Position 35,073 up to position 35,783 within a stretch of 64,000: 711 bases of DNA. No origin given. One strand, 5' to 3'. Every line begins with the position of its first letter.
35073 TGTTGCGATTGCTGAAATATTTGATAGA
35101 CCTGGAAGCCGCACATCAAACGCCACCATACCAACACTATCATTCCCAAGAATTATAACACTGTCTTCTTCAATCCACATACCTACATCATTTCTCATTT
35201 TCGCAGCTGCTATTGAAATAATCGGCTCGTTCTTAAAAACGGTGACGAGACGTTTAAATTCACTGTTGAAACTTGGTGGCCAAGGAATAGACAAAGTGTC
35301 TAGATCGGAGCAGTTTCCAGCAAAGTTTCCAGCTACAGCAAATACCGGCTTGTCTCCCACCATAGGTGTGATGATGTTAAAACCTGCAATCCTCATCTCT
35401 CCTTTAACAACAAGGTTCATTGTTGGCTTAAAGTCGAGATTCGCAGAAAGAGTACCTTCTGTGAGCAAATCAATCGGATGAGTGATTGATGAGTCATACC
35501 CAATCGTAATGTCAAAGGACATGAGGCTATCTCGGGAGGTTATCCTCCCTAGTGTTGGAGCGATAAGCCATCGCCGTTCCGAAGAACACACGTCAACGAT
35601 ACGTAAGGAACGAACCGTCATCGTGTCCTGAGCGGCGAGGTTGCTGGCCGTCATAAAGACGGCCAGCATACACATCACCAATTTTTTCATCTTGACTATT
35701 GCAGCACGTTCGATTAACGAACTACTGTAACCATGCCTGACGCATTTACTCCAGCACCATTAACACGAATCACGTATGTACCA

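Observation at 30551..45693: Cluster of T9SS-secreted cohesin-, dockerin- and adhesin-bearing proteins: candidate non-cellulosomal surface complex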

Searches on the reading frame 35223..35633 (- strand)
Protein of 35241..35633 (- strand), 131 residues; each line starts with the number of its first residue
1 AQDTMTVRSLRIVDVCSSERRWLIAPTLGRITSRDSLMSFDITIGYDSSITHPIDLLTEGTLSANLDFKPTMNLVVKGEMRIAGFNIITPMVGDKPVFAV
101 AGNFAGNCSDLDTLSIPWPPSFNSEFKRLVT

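Call 36: search_protein_families(library=pfam, proteins=[window:35241-35633:-], max_evalue=10)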
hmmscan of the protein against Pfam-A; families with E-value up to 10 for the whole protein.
window:35241-35633:- (131 aa): 0 families

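Call 62: search_solved_structures(query=A4, max_evalue=10, show_alignments=3)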
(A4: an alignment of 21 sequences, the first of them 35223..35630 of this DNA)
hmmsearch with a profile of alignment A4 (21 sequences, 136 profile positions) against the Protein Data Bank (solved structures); distinct sequences matched with E-value up to 10: 3.
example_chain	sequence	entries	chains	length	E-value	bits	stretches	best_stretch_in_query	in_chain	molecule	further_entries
6fjo_A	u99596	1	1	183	0.56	13.6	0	70-109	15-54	Fiber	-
6fjn_A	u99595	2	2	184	0.56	13.6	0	70-109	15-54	Fiber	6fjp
6qu6_A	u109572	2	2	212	0.81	13.1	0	70-109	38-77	Fiber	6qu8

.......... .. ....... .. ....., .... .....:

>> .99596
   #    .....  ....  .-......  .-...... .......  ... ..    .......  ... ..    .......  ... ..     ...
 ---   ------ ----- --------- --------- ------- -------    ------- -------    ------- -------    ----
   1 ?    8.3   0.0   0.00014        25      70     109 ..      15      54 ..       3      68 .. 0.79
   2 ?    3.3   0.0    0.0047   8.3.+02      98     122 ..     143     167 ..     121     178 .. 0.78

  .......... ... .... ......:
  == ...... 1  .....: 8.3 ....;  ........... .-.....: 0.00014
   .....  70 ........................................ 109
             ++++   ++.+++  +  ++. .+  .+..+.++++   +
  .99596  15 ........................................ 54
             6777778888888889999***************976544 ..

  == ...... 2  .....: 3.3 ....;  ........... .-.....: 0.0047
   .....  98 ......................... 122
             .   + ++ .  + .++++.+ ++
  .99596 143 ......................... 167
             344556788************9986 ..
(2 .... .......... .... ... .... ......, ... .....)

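Call 67: search_protein_representatives(alignment_id=A4)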
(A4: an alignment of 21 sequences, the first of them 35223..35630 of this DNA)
Query: 21 sequences, 136 profile positions. Proteins with E-value up to 0.001 (for the whole library): 270; up to 1e-10: 144; up to 1e-30: 33. The best 150 are listed.
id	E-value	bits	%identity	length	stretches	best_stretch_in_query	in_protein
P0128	2.0e-62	225.6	-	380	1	1-135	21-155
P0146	1.0e-61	223.3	-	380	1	1-135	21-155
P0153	4.9e-59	214.6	-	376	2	1-135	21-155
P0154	1.3e-57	210.0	-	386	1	1-135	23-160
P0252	1.6e-57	209.7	-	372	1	1-133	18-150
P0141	6.7e-57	207.7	-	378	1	1-136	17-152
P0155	8.5e-56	204.1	-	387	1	1-136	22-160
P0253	9.4e-56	204.0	-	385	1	1-136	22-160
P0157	7.5e-55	201.0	-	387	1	2-134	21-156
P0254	1.4e-54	200.2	-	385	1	2-134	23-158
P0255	7.2e-54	197.9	-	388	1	1-133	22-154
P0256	7.3e-54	197.9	-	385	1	1-135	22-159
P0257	7.8e-54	197.8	-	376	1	2-134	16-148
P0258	2.3e-52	193.0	-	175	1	1-134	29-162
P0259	2.1e-51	189.9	-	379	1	1-135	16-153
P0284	8.4e-23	97.3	-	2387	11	18-62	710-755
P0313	1.6e-15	73.7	-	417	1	9-114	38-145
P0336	7.1e-14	68.4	-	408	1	5-115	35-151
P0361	3.1e-12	63.0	-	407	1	12-113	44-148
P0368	7.1e-12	61.9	-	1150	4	35-108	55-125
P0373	1.4e-11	60.9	-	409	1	6-135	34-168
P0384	5.9e-11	58.9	-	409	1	17-127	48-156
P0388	9.9e-11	58.2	-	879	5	30-129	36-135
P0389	1.6e-10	57.5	-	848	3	33-108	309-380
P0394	2.9e-10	56.7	-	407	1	17-126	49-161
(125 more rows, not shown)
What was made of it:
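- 35223..35630 (-): Cohesin-family N-domain of p380 (aa 21-156). Profile A4 finds P0368, P0388 and P0389 at E 7e-12 to 1.6e-10 among 1.84 billion proteins (call 67).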

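Call 68: search_protein_families(library=pfam, proteins=[P0284, P0368, P0388, P0389, P0394, P0384, P0373, P0361, P0313, P0336], max_evalue=0.1)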
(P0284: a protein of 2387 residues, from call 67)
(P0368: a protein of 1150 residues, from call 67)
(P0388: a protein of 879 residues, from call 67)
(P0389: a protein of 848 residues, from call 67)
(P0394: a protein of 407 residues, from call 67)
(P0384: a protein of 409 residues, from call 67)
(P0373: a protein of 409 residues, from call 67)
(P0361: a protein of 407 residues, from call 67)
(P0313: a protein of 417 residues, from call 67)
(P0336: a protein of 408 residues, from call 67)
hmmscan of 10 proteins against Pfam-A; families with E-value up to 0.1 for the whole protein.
P0284 (2387 aa): 8 families
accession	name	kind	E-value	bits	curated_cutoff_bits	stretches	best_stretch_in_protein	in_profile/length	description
PF19755.4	DUF6242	-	3e-70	236.9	29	6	456-528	53-133/217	Domain of unknown function (DUF6242)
PF16410.10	DUF5018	-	4.6e-22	78.8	38.2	4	2170-2256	98-183/352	Domain of unknown function (DUF5018)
PF13585.12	CHU_C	-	7.4e-21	74.5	27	1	2304-2385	3-86/86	CHU_C Type IX secretion signal domain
PF15976.11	CooC_C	-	0.00053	20.4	29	0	403-462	6-65/93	CS1-pili formation C-terminal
PF10610.15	Tafi-CsgC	-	0.0013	19.2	25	0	1653-1709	43-97/99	Thin aggregative fimbriae synthesis protein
PF22943.2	HTH_68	-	0.0016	18.4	27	0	366-386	22-42/45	Putative helix-turn-helix domain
PF25172.1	Beta-prop_WDR3_2nd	-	0.066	12.9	140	0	1610-1636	178-204/293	WDR3 second beta-propeller domain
PF18962.6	Por_Secre_tail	-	0.071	13.9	27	0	2321-2377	12-69/75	Secretion system C-terminal sorting domain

P0368 (1150 aa): 16 families
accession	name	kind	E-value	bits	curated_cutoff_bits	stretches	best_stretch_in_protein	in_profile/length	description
PF17963.7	Big_9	-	4.3e-110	361.3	23.6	4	157-244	1-89/89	Bacterial Ig domain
PF17892.7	Cadherin_5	-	7.7e-90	295.5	26.5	4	157-245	2-97/98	Cadherin-like domain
PF17803.7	Cadherin_4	-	2.6e-62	207.7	25.1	5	148-213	2-71/71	Bacterial cadherin-like domain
PF00963.24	Cohesin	-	5.1e-62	208.6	24.1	4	256-379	2-139/139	Cohesin domain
PF22352.2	K319L-like_PKD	-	8.7e-11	42.1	27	3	199-245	39-84/84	K319L-like, PKD domain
PF02010.21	REJ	-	1.2e-08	34.5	25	0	200-255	152-208/452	REJ domain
PF18962.6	Por_Secre_tail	-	1.3e-05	25.8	27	1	1072-1139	2-66/75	Secretion system C-terminal sorting domain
PF13860.13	FlgD_ig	-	0.00029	21.2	27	1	1080-1137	12-75/79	FlgD Ig-like domain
PF02494.22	HYR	-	0.0017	19.1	21.7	0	207-245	42-81/81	HYR domain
PF23237.1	HYR_4C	-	0.0017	18.9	27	0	878-929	23-73/73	HYR-like domain with 4 cysteines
PF14478.12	DUF4430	-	0.0033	18.3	23.8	0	73-94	30-51/72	Domain of unknown function (DUF4430)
PF21027.3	Sde0182_C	-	0.006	17.6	27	0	965-979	7-21/83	Cellulose-binding protein Sde0182, C-terminal domain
PF14292.12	SusE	-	0.0079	16.8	25.2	1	935-1030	13-105/106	SusE outer membrane protein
PF16403.11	Bact_surface_Ig-like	-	0.019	15.4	27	0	220-245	46-71/71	Bacterial surface protein, Ig-like domain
PF20260.4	PUA_4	-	0.021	15.3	23.9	0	913-926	23-36/48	RNA methyltransferase PUA domain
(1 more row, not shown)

P0388 (879 aa): 9 families
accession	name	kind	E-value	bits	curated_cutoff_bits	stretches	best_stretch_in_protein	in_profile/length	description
PF00963.24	Cohesin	-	2.2e-51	174.2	24.1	5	23-144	9-138/139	Cohesin domain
PF02368.24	Big_2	-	1.3e-14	54.3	22.8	1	707-764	13-70/79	Bacterial Ig-like domain (group 2)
PF20578.4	aBig_2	-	7.9e-06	26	27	1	818-863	35-79/89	Atrophied bacterial Ig domain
PF21764.3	Invasin_D4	-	0.00064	20.6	27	1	818-858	38-81/88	Invasin, domain 4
PF22359.2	Big-like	-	0.0098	16.6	27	1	731-760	4-33/48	Bacterial Ig-like domain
PF19294.4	DACZ_N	-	0.021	15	24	0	129-195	13-79/125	Diadenylate cyclase, N-terminal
PF18947.5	HAMP_2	-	0.028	14.8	24.3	0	56-88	21-55/67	HAMP domain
PF23972.1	DUF7298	-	0.059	13.5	27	1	659-761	61-160/167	Domain of unknown function (DUF7298)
PF08900.16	AcaB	-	0.066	13.4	27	0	576-627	103-154/215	Transcriptional regulator AcaB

P0389 (848 aa): 14 families
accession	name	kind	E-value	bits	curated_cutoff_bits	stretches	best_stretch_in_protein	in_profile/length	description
PF00963.24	Cohesin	-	6.7e-21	75.4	24.1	3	284-387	3-116/139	Cohesin domain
PF05345.18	He_PIG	-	4.2e-18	66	24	2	409-495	1-95/96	Putative Ig domain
PF17963.7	Big_9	-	4e-10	40.9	23.6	2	408-492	2-85/89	Bacterial Ig domain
PF13860.13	FlgD_ig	-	6.6e-10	39.3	27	1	772-835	9-75/79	FlgD Ig-like domain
PF02018.23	CBM_4_9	-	1.3e-09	38.9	25.9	1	592-695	1-103/136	Carbohydrate binding domain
PF18962.6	Por_Secre_tail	-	1.8e-09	38.2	27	1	765-844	2-73/75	Secretion system C-terminal sorting domain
PF17892.7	Cadherin_5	-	3.6e-07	30.4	26.5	2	432-494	32-96/98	Cadherin-like domain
PF13585.12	CHU_C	-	2.6e-05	24.7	27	1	779-839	23-77/86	CHU_C Type IX secretion signal domain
PF07189.16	SF3b10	-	0.00097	19.6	27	0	115-149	10-44/78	Splicing factor 3B subunit 10 (SF3b10)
PF18911.6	PKD_4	-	0.0011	19.4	27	0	408-491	2-82/85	PKD domain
PF17803.7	Cadherin_4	-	0.0016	19.3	25.1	2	490-554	2-62/71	Bacterial cadherin-like domain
PF10988.14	DUF2807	-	0.0023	18.2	24.2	0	83-128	94-138/181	Putative auto-transporter adhesin, head GIN domain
PF00028.23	Cadherin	-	0.035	14.9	28.8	0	454-495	46-90/93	Cadherin domain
PF15983.10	DUF4767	-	0.046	14.5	27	0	452-492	54-94/139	Domain of unknown function (DUF4767)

P0394 (407 aa): 2 families
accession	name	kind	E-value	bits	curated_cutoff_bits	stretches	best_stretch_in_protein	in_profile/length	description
PF00963.24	Cohesin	-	0.022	15.4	24.1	1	52-88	15-50/139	Cohesin domain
PF18962.6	Por_Secre_tail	-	0.056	14.2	27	0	351-398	18-67/75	Secretion system C-terminal sorting domain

P0384 (409 aa): 0 families

P0373 (409 aa): 2 families
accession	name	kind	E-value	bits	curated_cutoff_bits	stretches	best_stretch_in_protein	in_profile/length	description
PF18962.6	Por_Secre_tail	-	0.0012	19.5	27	1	355-405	23-74/75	Secretion system C-terminal sorting domain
PF13585.12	CHU_C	-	0.0086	16.6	27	0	338-400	12-76/86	CHU_C Type IX secretion signal domain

P0361 (407 aa): 1 family
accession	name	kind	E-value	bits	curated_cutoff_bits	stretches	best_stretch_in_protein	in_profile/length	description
PF17547.7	DUF5462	-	0.094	12.5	25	0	156-212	31-83/157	Family of unknown function (DUF5462)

P0313 (417 aa): 1 family
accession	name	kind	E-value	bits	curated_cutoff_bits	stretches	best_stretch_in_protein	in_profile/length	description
PF18962.6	Por_Secre_tail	-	0.00015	22.4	27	1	363-409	23-69/75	Secretion system C-terminal sorting domain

P0336 (408 aa): 0 families
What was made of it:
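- Closest known: Ordinary Pfam-positive cohesin + cadherin-like + T9SS-CTD proteins. Same: They have the same module family and the same secretion signal (call 68).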
